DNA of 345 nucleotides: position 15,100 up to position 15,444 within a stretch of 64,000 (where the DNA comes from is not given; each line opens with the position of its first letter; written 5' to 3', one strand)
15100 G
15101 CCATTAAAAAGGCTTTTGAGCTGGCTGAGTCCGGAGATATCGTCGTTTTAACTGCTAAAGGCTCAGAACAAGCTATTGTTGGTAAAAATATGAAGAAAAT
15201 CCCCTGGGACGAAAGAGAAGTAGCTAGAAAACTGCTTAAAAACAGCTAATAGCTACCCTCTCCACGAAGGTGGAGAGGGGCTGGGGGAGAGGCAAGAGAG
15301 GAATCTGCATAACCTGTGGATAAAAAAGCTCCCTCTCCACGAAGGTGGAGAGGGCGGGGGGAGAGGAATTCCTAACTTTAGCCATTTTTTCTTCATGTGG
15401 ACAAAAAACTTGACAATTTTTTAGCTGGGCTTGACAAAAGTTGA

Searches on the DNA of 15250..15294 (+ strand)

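Call 85: search_dna_similar(query=window:15250-15294:+, collection=plasmids, mode=distant, max_evalue=0.01, max_rows=15)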
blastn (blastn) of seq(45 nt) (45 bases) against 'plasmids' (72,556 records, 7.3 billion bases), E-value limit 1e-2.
No match.
